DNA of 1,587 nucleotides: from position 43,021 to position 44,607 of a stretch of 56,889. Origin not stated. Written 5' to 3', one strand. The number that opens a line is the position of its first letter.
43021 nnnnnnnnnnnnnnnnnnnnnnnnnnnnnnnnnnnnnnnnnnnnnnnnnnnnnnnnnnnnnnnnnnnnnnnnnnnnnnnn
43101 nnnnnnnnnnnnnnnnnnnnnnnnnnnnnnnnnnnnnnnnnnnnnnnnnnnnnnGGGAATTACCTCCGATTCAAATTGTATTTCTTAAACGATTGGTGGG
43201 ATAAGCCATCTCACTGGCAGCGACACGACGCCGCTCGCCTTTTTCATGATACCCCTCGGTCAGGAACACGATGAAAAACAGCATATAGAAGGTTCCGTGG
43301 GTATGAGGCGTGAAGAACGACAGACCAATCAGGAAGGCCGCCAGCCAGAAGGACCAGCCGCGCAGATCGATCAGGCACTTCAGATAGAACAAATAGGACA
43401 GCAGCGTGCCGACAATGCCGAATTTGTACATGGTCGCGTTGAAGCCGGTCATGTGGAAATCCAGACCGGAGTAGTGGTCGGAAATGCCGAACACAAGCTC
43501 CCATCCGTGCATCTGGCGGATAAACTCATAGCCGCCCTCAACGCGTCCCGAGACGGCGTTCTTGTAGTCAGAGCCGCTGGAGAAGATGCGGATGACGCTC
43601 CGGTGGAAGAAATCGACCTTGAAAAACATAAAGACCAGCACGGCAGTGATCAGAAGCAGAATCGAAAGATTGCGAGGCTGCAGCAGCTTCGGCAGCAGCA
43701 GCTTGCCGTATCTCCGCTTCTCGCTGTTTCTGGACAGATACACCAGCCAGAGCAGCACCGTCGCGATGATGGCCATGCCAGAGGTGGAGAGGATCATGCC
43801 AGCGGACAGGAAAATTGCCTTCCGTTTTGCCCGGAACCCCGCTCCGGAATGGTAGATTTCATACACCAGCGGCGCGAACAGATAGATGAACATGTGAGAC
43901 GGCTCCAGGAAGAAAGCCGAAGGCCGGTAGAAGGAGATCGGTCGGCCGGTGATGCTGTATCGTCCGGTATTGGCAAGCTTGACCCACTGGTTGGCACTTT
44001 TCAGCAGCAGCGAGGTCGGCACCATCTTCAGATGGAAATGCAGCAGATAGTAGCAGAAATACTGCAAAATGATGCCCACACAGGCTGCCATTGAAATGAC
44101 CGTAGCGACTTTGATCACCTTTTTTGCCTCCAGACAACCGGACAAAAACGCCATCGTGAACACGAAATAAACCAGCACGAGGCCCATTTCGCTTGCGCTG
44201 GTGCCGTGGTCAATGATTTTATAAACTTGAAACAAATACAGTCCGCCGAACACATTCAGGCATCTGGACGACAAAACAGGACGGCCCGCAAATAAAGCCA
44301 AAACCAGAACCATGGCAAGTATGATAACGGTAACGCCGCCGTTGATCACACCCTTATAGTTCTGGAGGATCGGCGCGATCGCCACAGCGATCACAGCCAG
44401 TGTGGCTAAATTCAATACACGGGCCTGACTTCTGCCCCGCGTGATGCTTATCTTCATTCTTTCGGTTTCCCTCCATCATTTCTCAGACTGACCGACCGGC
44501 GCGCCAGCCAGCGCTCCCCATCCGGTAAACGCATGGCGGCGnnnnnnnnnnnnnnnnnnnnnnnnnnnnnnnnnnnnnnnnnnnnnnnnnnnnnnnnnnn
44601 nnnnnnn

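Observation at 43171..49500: Wzx/Wzy-type assembly genes with an initiating transferase but no Leloir glycosyltransferase; two ATP-grasp ligases sit between the PGT and the aminotransferase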

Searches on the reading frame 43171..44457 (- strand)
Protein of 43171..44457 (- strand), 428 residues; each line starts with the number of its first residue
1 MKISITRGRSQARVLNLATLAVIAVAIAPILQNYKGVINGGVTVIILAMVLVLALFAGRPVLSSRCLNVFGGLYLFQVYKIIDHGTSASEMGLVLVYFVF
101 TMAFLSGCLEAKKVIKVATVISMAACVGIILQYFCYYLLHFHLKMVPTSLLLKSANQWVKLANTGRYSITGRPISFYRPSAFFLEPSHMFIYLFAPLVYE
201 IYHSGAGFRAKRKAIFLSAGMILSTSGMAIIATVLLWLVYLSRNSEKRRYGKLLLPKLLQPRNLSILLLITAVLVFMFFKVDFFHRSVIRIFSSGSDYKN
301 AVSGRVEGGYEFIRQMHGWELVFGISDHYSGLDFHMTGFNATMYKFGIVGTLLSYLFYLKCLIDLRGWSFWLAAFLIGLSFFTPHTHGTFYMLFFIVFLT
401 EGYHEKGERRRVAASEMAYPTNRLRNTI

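Call 3: search_protein_families(library=pfam, proteins=[window:43171-44457:-], max_evalue=0.01)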
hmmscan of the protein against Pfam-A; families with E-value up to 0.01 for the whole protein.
window:43171-44457:- (428 aa): 0 families

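Call 6: search_protein_families(library=pfam, proteins=[window:43171-44457:-], max_evalue=1)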
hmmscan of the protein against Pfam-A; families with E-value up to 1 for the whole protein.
window:43171-44457:- (428 aa): 0 families

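Call 8: search_protein_families(library=ncbifam, proteins=[window:43171-44457:-], max_evalue=0.01)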
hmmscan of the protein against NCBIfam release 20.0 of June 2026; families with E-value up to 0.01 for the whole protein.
window:43171-44457:- (428 aa): 0 families

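Call 40: find_homologous_proteins(query=window:43171-44457:-, max_evalue=0.001)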
Query window:43171-44457:- (428 aa): 239 proteins with E <= 0.001 among 8000 candidates; the best 120 are listed.
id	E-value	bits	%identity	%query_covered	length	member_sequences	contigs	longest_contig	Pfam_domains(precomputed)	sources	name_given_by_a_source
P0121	1.3e-278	942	100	100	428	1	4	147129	-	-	-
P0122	1.3e-156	540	62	94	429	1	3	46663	-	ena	-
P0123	5.1e-147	509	58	97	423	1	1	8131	-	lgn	-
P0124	8.6e-144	498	57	93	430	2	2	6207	-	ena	-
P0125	1.2e-135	471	53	98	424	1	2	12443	-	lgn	-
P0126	4.6e-129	449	52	92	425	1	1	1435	-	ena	-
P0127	8.9e-126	439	52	91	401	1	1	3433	-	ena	-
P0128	7.7e-123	429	52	93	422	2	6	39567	-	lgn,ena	-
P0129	2.5e-120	421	55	90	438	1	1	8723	-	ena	-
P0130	2.7e-120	421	54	90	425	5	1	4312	-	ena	-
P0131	1.4e-119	418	50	90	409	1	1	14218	-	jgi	-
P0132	3.4e-117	410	49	93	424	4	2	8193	-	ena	-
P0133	8.8e-117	409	51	90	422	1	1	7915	-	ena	-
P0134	9.0e-117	409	49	90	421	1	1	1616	-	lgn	-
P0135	4.4e-116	407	53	89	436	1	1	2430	-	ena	-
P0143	2.0e-106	375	44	93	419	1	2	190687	-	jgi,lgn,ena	-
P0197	9.3e-80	287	40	92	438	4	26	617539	-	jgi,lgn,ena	-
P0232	3.3e-73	265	37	92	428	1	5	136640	-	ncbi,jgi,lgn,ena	jgi:hypothetical protein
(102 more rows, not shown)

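Call 43: search_solved_structures(query=A1, max_evalue=10)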
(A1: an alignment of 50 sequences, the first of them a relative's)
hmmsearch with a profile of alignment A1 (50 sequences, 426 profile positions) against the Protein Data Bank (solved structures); distinct sequences matched with E-value up to 10: 0.

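Call 44: search_protein_families(library=pfam, alignment_id=A1, max_evalue=1)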
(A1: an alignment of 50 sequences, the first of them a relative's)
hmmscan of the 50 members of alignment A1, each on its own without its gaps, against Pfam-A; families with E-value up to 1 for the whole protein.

A. member 1, P0121 (428 aa): 0 families

B. families by the number of members that match (of 50 scanned): 15 families
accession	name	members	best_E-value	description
PF04932.20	Wzy_C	3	0.0032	O-Antigen ligase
PF02687.27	FtsX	2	0.00062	FtsX-like permease C-terminal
PF24335.1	DUF7503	2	0.3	Family of unknown function (DUF7503)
PF23539.1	DUF7134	1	0.019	Domain of unknown function (DUF7134)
PF06556.16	ASFV_p27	1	0.032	IAP-like protein p27 C-terminus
PF18927.5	CrtO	1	0.037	Glycosyl-4,4'-diaponeurosporenoate acyltransferase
PF25592.1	DUF7937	1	0.043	Domain of unknown function (DUF7937)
PF11177.13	DUF2964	1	0.061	Protein of unknown function (DUF2964)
PF25369.1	SH3_VIII-1_N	1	0.16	Myosin-1-like, N-terminal SH3 domain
PF02012.26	BNR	1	0.16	BNR/Asp-box repeat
PF20176.3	DUF6541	1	0.2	Family of unknown function (DUF6541)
PF20664.2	DUF6814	1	0.55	Family of unknown function (DUF6814)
PF01034.25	Syndecan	1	0.61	Syndecan domain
PF14965.11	BRI3BP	1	0.62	Negative regulator of p53/TP53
PF17717.6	DUF5562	1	0.75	Family of unknown function (DUF5562)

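Call 45: find_encoding_contigs(protein=P0197, flank=10000, max_places=2)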
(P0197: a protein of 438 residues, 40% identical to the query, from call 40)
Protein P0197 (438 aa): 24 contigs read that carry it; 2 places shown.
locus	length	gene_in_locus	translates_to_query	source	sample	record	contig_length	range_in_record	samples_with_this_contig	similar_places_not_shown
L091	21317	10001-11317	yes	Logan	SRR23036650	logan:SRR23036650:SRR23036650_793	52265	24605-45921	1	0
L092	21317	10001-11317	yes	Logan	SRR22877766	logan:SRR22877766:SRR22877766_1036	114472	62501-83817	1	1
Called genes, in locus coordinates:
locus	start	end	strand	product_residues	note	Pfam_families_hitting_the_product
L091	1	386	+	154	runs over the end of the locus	PF13807:GNVR (weak)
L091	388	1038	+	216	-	PF01656:CbiA, PF10609:ParA, PF13614:AAA_31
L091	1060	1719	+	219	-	PF10609:ParA (weak), PF01656:CbiA, PF13614:AAA_31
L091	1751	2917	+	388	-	PF01210:NAD_Gly3P_dh_N (weak), PF03721:UDPG_MGDP_dh_N, PF00984:UDPG_MGDP_dh, PF03720:UDPG_MGDP_dh_C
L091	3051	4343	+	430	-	PF00342:PGI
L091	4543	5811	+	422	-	PF01041:DegT_DnrJ_EryC1, PF00155:Aminotran_1_2 (weak), PF01212:Beta_elim_lyase (weak)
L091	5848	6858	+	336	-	-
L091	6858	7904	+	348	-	PF04339:FemAB_like (weak), PF02388:FemAB, PF13480:Acetyltransf_6, PF02388:FemAB (weak)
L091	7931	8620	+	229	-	PF02397:Bac_transf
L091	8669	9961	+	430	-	PF01071:GARS_A, PF02655:ATP-grasp_3 (weak), PF02786:CPSase_L_D2, PF07478:Dala_Dala_lig_C, PF13535:ATP-grasp_4 (faint)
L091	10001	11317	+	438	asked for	-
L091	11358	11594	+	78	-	PF00550:PP-binding (weak)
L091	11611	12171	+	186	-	PF00132:Hexapep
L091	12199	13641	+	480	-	PF00501:AMP-binding, PF13193:AMP-binding_C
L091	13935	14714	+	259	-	PF03466:LysR_substrate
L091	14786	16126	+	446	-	PF03972:MmgE_PrpD_N, PF19305:MmgE_PrpD_C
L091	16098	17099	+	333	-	PF00248:Aldo_ket_red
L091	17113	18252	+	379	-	PF02776:TPP_enzyme_N, PF02775:TPP_enzyme_C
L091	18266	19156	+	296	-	-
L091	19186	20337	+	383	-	PF15617:C-C_Bond_Lyase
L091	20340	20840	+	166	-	PF05683:Fumerase_C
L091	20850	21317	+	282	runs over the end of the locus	PF05681:Fumerase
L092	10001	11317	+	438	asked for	-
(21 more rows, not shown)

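Call 46: find_encoding_contigs(protein=P0143, flank=10000, max_places=2)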
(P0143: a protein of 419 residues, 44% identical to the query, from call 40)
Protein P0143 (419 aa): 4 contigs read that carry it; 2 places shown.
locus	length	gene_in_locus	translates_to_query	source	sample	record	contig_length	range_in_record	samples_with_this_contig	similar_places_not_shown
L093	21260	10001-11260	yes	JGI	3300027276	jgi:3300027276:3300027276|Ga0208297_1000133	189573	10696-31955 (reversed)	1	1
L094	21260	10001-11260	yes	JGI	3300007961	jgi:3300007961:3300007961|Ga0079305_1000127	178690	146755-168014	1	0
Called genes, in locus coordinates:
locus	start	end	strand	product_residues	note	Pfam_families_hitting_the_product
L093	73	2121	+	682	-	PF13727:CoA_binding_3, PF01073:3Beta_HSD (weak), PF01370:Epimerase, PF02719:Polysacc_synt_2, PF04321:RmlD_sub_bind, PF16363:GDP_Man_Dehyd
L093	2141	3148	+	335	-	PF00106:adh_short (weak), PF01073:3Beta_HSD, PF01370:Epimerase, PF02719:Polysacc_synt_2, PF04321:RmlD_sub_bind, PF13460:NAD_binding_10 (weak), PF16363:GDP_Man_Dehyd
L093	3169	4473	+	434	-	PF01041:DegT_DnrJ_EryC1, PF01212:Beta_elim_lyase (weak)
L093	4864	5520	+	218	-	PF02397:Bac_transf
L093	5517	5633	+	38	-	-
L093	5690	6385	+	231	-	PF14397:ATPgrasp_ST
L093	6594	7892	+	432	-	PF02786:CPSase_L_D2, PF07478:Dala_Dala_lig_C, PF13535:ATP-grasp_4 (weak), PF18603:LAL_C2 (weak)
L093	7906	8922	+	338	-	-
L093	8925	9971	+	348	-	PF04339:FemAB_like (weak), PF02388:FemAB (faint), PF13480:Acetyltransf_6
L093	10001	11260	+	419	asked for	-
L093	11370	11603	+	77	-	-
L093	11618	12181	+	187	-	PF00132:Hexapep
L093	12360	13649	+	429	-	PF00501:AMP-binding, PF13193:AMP-binding_C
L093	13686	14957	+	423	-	-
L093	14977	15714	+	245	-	PF01643:Acyl-ACP_TE, PF20791:Acyl-ACP_TE_C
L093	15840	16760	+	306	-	PF00126:HTH_1, PF03466:LysR_substrate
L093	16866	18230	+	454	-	PF06808:DctM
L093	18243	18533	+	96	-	-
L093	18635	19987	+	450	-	PF03972:MmgE_PrpD_N, PF19305:MmgE_PrpD_C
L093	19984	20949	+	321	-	PF00248:Aldo_ket_red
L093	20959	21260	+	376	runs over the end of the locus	PF02776:TPP_enzyme_N, PF02775:TPP_enzyme_C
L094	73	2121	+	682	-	PF13727:CoA_binding_3, PF01073:3Beta_HSD (weak), PF01370:Epimerase, PF02719:Polysacc_synt_2, PF04321:RmlD_sub_bind, PF16363:GDP_Man_Dehyd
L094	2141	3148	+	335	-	PF00106:adh_short (weak), PF01073:3Beta_HSD, PF01370:Epimerase, PF02719:Polysacc_synt_2, PF04321:RmlD_sub_bind, PF13460:NAD_binding_10 (weak), PF16363:GDP_Man_Dehyd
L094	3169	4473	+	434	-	PF01041:DegT_DnrJ_EryC1, PF01212:Beta_elim_lyase (weak)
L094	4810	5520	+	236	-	PF02397:Bac_transf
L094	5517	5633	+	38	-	-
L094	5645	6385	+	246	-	PF14397:ATPgrasp_ST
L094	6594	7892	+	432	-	PF02786:CPSase_L_D2, PF07478:Dala_Dala_lig_C, PF13535:ATP-grasp_4 (weak), PF18603:LAL_C2 (weak)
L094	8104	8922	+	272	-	-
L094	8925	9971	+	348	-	PF04339:FemAB_like (weak), PF02388:FemAB (faint), PF13480:Acetyltransf_6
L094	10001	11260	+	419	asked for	-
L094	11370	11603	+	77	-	-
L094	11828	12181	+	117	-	PF00132:Hexapep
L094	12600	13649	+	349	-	PF00501:AMP-binding, PF13193:AMP-binding_C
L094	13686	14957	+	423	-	-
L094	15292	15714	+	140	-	PF20791:Acyl-ACP_TE_C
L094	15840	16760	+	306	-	PF00126:HTH_1, PF03466:LysR_substrate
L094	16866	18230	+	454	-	PF06808:DctM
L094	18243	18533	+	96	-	-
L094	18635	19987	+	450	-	PF03972:MmgE_PrpD_N, PF19305:MmgE_PrpD_C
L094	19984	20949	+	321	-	PF00248:Aldo_ket_red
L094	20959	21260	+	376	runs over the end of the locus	PF02776:TPP_enzyme_N, PF02775:TPP_enzyme_C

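Call 47: find_encoding_contigs(protein=P0232, flank=10000, max_places=2)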
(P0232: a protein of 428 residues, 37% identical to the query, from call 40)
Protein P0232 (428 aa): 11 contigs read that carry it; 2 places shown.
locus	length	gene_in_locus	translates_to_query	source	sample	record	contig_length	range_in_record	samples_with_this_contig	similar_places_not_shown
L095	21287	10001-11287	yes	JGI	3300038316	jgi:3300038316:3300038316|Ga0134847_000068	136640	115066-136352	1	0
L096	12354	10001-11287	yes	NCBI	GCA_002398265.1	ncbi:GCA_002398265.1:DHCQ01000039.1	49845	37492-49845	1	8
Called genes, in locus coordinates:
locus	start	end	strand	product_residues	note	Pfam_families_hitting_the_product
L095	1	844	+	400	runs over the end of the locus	PF13439:Glyco_transf_4, PF13579:Glyco_trans_4_4, PF20706:GT4-conflict, PF00534:Glycos_transf_1, PF13692:Glyco_trans_1_4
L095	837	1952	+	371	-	PF13439:Glyco_transf_4, PF13579:Glyco_trans_4_4 (weak), PF00534:Glycos_transf_1, PF13692:Glyco_trans_1_4, PF13524:Glyco_trans_1_2, PF26337:Gtf3_C (weak)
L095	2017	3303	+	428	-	PF04932:Wzy_C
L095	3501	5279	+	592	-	PF13727:CoA_binding_3, PF01073:3Beta_HSD, PF01370:Epimerase, PF02719:Polysacc_synt_2, PF04321:RmlD_sub_bind, PF13460:NAD_binding_10 (weak), PF16363:GDP_Man_Dehyd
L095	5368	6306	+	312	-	PF02706:Wzz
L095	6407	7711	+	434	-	PF01041:DegT_DnrJ_EryC1, PF00155:Aminotran_1_2 (faint)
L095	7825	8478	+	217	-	PF02397:Bac_transf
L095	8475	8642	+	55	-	-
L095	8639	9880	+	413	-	PF01071:GARS_A, PF02655:ATP-grasp_3, PF07478:Dala_Dala_lig_C, PF13535:ATP-grasp_4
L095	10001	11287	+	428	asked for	-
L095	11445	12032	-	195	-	PF00665:rve, PF13610:DDE_Tnp_IS240 (weak), PF13683:rve_3, PF13333:rve_2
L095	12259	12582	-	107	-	PF01527:HTH_Tnp_1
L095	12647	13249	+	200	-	PF01061:ABC2_membrane, PF12698:ABC2_membrane_3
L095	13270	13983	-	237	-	PF01863:YgjP-like, PF10263:SprT-like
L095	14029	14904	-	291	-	PF03313:SDH_alpha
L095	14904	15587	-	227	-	PF03315:SDH_beta, PF01842:ACT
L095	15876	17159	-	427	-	PF12704:MacB_PCD (weak), PF02687:FtsX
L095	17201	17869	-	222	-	PF02463:SMC_N (weak), PF13175:AAA_15 (faint), PF00005:ABC_tran, PF13304:AAA_21 (faint)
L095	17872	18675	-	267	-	-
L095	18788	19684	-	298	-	-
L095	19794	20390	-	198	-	-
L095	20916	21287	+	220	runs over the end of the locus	?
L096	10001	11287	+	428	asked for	-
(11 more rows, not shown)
